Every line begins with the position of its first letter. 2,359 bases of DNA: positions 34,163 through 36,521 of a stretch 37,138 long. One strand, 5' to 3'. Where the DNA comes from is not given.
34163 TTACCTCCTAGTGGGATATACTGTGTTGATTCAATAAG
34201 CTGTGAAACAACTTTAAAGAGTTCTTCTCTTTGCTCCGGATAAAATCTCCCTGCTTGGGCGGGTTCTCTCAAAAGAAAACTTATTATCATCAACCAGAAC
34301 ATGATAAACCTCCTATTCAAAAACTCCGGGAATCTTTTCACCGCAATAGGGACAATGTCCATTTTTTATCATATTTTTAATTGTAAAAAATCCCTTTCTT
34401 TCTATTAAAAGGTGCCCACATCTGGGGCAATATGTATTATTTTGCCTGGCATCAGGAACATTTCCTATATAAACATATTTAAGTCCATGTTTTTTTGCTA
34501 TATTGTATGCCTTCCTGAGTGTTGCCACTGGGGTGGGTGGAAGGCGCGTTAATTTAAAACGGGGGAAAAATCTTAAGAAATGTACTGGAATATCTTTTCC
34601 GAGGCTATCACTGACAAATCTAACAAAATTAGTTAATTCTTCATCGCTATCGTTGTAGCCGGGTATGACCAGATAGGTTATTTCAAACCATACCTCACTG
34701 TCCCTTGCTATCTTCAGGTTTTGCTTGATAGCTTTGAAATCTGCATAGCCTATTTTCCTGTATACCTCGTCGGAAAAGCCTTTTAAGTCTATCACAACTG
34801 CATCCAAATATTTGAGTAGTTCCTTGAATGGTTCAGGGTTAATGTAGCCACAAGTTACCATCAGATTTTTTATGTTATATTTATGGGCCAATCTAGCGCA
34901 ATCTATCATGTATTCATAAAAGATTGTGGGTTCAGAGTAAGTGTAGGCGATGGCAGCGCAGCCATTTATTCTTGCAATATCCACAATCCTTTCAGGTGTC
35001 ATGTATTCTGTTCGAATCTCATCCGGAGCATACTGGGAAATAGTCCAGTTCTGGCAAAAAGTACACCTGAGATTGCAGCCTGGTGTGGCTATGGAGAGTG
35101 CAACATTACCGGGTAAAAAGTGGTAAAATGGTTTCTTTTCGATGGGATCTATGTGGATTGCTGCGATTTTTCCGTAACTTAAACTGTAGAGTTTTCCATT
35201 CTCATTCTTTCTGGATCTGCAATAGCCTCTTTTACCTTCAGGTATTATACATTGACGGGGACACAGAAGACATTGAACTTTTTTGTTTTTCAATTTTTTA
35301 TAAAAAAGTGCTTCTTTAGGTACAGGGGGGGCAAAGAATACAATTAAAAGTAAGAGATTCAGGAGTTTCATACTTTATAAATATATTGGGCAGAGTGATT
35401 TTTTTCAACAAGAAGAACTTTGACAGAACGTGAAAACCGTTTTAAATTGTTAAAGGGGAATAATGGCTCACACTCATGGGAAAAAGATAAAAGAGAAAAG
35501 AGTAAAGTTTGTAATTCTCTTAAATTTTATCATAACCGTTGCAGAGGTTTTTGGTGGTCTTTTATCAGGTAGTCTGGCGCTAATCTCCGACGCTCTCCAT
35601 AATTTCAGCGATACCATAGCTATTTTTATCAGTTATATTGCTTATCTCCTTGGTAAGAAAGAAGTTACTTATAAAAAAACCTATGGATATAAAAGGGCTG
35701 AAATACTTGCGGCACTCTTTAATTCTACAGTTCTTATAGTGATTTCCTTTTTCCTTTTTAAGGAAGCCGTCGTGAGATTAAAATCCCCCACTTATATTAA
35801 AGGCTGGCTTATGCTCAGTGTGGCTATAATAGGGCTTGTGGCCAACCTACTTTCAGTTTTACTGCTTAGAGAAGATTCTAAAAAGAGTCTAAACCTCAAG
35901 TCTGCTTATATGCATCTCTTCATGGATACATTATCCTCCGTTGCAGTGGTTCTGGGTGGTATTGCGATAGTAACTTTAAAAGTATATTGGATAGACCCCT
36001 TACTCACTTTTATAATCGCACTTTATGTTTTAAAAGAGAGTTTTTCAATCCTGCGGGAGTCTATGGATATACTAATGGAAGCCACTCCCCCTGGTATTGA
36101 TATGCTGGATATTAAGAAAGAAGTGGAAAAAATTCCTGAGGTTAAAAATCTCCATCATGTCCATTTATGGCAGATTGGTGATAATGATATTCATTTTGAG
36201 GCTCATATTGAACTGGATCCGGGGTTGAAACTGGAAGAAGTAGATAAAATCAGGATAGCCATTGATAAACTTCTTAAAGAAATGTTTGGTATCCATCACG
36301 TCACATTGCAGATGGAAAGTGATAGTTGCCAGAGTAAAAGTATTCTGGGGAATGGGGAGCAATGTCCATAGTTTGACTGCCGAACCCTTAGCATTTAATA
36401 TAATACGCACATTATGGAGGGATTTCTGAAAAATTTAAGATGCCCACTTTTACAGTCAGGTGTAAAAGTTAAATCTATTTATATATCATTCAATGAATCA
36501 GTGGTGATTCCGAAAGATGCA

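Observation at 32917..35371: AmmeMemoRadiSam system with Memo-like and AMMECR1 parts fused into one polypeptide, and hydrophobic N-terminal extensions on both proteins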

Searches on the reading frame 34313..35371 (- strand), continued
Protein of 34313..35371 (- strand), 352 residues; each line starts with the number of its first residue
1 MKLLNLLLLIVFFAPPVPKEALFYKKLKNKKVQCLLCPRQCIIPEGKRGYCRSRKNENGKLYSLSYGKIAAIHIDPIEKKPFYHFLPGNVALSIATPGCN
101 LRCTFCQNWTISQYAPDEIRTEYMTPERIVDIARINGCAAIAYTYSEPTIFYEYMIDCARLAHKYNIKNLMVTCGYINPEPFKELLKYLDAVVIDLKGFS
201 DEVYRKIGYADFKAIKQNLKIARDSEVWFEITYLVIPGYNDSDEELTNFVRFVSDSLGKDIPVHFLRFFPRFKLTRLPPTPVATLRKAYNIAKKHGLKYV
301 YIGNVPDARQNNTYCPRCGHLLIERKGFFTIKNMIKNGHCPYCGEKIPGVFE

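Call 83: predict_structure(alignment_id=A1)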
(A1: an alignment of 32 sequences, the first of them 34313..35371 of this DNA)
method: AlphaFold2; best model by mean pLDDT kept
length: 352 residues; sequences in the alignment: 32
mean_pLDDT: 93.2   pTM: 0.90
mean pLDDT of the five models: 93.2, 92.4, 92.4, 91.9, 91.9
residues with pLDDT >= 90: 290; 70-90: 42; 50-70: 20; < 50: 0
segments of 3 or more residues with pLDDT < 50: none
pLDDT, mean of each block of 10 residues (from residue 1): 64 74 98 97 97 96 95 95 96 94 87 91 97 98 90 97 98 96 98 96 90 95 98 95 97 98 93 73 97 98 90 98 95 96 97 80
secondary structure, 60 per line:
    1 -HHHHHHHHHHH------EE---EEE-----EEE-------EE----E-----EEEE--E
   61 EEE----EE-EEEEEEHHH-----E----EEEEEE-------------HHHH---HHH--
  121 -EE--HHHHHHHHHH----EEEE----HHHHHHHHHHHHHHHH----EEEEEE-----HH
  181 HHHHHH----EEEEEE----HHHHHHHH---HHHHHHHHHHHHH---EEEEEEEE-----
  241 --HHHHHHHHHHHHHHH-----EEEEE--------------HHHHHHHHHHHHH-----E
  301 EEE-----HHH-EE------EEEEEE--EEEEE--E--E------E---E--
elements in order: H2-12 E24-26 E32-34 E54-57 E60-63 E71-76 E90-95 H109-112 H126-135 E140-143 H148-163 E168-173 H179-186 E191-196 H201-208 H212-224 E228-235 H243-257 E263-267 H282-294 E300-303 E321-326 E329-333

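Call 86: fold_search(model_id=the predicted structure, library=pdb)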
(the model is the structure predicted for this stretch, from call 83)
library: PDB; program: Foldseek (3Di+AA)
matches with E <= 10: 1557; with E <= 0.001: 96
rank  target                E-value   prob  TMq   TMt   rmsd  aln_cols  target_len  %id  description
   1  3cb8_A                8.1e-15  1.00  0.55  0.77   3.4       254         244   20  4Fe-4S-Pyruvate formate-lyase activating enzyme in complex with AdoMet and a peptide substrate (released 2008-10-28)
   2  3c8f                  4.6e-14  1.00  0.56  0.79   3.1       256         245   20  4Fe-4S-Pyruvate formate-lyase Activating Enzyme with partially disordered AdoMet (released 2008-10-28)
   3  8fo0                  3.6e-13  1.00  0.56  0.79   3.1       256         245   18  The structure of a crystallizable variant of E. coli pyruvate formate-lyase activating enzyme bound to a partially cleav (released 2023-05-24)
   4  3rfa_A                7.1e-09  1.00  0.48  0.50  11.8       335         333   12  X-ray structure of RlmN from Escherichia coli in complex with S-adenosylmethionine (released 2011-05-11)
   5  6fz6_A                7.5e-09  1.00  0.46  0.48   4.3       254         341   17  Crystal Structure of a radical SAM methyltransferase from Sphaerobacter thermophilus (released 2019-04-10)
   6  3rfa_B                2.4e-08  1.00  0.51  0.50  11.3       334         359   11  X-ray structure of RlmN from Escherichia coli in complex with S-adenosylmethionine (released 2011-05-11)
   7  8hzv_B                2.4e-08  1.00  0.41  0.31   7.5       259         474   18  The crystal structure of a Radical SAM Enzyme DesII (released 2024-07-10)
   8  7jma                  4.6e-08  1.00  0.46  0.71   3.2       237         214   14  Crystal structure of the apo form of Nitrogenase iron-molybdenum cofactor biosynthesis enzyme NifB from Methanothermobac (released 2020-10-28)
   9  7bi7_A                5.5e-08  1.00  0.46  0.56   4.5       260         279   14  An Unexpected P-Cluster like Intermediate En Route to the Nitrogenase FeMo-co (released 2021-03-10)
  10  7bi7_B                5.8e-08  1.00  0.46  0.58   4.5       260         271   14  An Unexpected P-Cluster like Intermediate En Route to the Nitrogenase FeMo-co (released 2021-03-10)
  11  8hzy_A                7.9e-08  1.00  0.39  0.31   6.8       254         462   18  The crystal structure of a Radical SAM Enzyme DesII (released 2024-07-10)
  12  5tgs_A                9.4e-08  1.00  0.44  0.64   4.9       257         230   14  Crystal Structure of QueE from Bacillus subtilis with methionine bound (released 2017-01-18)
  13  5tgs_B                1.1e-07  1.00  0.43  0.63   5.0       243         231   15  Crystal Structure of QueE from Bacillus subtilis with methionine bound (released 2017-01-18)
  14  7jmb_A                1.1e-07  1.00  0.45  0.59   5.4       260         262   14  Crystal structure of Nitrogenase iron-molybdenum cofactor biosynthesis enzyme NifB from Methanothermobacter thermautot (released 2020-10-28)
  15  3rf9_B                1.3e-07  1.00  0.50  0.50  11.4       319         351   12  X-ray structure of RlmN from Escherichia coli (released 2011-05-11)
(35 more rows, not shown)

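Call 89: search_protein_families(library=pfam, max_evalue=0.001, proteins=[L010:3817-5742:+, L011:4066-5739:+, L018:1735-3432:+, L001:7034-7765:+, L004:4174-4812:+])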
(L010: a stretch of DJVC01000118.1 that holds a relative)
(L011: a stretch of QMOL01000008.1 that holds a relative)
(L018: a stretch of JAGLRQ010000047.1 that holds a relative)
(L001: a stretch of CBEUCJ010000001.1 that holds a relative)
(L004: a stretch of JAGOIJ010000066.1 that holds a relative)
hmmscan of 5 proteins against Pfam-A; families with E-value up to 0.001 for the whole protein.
L010:3817-5742:+ (642 aa): 3 families
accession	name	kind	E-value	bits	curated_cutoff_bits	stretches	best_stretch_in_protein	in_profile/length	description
PF12801.12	Fer4_5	-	1.2e-12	48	22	2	511-553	3-45/48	4Fe-4S binding domain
PF13386.12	DsbD_2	-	3.2e-12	47.2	24.9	1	91-278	3-198/199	Cytochrome C biogenesis protein transmembrane region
PF04205.19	FMN_bind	-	1.7e-05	25.8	22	1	346-421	1-71/77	FMN-binding domain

L011:4066-5739:+ (558 aa): 3 families
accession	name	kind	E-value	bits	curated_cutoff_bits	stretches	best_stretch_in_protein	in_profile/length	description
PF13386.12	DsbD_2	-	4.9e-20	72.7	24.9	1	17-196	3-195/199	Cytochrome C biogenesis protein transmembrane region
PF12801.12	Fer4_5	-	1.1e-13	51.4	22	2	414-458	2-46/48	4Fe-4S binding domain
PF04205.19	FMN_bind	-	4.4e-08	34.1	22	1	243-321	1-76/77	FMN-binding domain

L018:1735-3432:+ (566 aa): 3 families
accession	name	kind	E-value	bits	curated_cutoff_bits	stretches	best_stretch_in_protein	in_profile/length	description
PF13386.12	DsbD_2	-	1.7e-14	54.7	24.9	1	12-196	3-195/199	Cytochrome C biogenesis protein transmembrane region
PF12801.12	Fer4_5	-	1.7e-14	53.9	22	2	433-474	5-46/48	4Fe-4S binding domain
PF04205.19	FMN_bind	-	8.9e-10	39.5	22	1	266-343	1-73/77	FMN-binding domain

L001:7034-7765:+ (244 aa): 1 family
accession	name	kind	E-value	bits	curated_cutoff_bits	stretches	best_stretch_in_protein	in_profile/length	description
PF13386.12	DsbD_2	-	1.6e-13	51.4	24.9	1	57-230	26-198/199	Cytochrome C biogenesis protein transmembrane region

L004:4174-4812:+ (213 aa): 2 families
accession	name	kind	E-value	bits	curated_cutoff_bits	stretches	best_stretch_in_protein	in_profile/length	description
PF13386.12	DsbD_2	-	5.1e-21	75.9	24.9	1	9-206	1-198/199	Cytochrome C biogenesis protein transmembrane region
PF02683.22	DsbD_TM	-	3.3e-09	36.8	27.1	1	6-211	4-217/219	Cytochrome C biogenesis protein transmembrane domain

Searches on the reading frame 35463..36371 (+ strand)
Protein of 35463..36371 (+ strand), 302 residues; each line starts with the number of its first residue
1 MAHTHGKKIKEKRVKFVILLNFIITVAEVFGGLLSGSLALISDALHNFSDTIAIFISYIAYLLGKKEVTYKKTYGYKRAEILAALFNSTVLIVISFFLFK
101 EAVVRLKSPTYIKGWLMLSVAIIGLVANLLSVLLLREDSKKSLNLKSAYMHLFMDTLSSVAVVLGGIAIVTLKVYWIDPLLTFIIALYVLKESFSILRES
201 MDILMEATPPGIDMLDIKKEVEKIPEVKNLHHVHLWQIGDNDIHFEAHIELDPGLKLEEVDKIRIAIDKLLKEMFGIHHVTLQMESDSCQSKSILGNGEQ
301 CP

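Call 3: search_protein_families(library=ncbifam, proteins=[window:35463-36371:+])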
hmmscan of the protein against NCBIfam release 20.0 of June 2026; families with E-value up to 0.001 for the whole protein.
window:35463-36371:+ (302 aa): 10 families
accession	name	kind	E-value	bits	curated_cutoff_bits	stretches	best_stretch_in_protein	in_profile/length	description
TIGR01297.1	CDF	superfamily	3.1e-85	285.9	82.35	1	11-288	2-284/285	cation diffusion facilitator family transporter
NF002923.0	PRK03557.1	equivalog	3.7e-63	213.7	408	1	9-293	16-298/313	CDF family zinc transporter ZitB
NF033827.1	CDF_efflux_DmeF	equivalog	1.8e-38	132.7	250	2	7-140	11-145/309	CDF family Co(II)/Ni(II) efflux transporter DmeF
NF033615.1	CDF_MamM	equivalog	8.1e-30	104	350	1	17-286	15-288/290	magnetosome biogenesis CDF transporter MamM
NF033616.1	CDF_MamB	equivalog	1e-24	87.6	350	1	7-282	2-279/284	magnetosome biogenesis CDF transporter MamB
NF050169.1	CatEfflxFieF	equivalog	4.5e-22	78.6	420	1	21-284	15-279/282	cation efflux pump FieF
NF052621.1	MngEfTpMntE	equivalog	2.9e-21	76.2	500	1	32-211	24-206/293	manganese efflux transporter MntE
NF052602.1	Zn_efflux_Cdf31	equivalog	1.1e-20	74.2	460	1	12-294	7-297/299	CDF family zinc efflux transporter Cdf31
NF007064.0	PRK09509.1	equivalog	1e-14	54.2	447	1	3-283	3-283/300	CDF family cation-efflux transporter FieF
NF040994.1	MamV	equivalog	4.7e-11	42.4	500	1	2-288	2-289/319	CDF transporter MamV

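Call 4: search_protein_families(library=pfam, proteins=[window:35463-36371:+])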
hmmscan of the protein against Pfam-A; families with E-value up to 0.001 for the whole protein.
window:35463-36371:+ (302 aa): 2 families
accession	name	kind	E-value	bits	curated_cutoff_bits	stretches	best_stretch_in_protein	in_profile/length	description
PF01545.26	Cation_efflux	-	4.2e-46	157.7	26.6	1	16-205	3-198/198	Cation efflux family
PF16916.11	ZT_dimer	-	2.7e-15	56.6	26.7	1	209-286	1-77/78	Dimerisation domain of Zinc Transporter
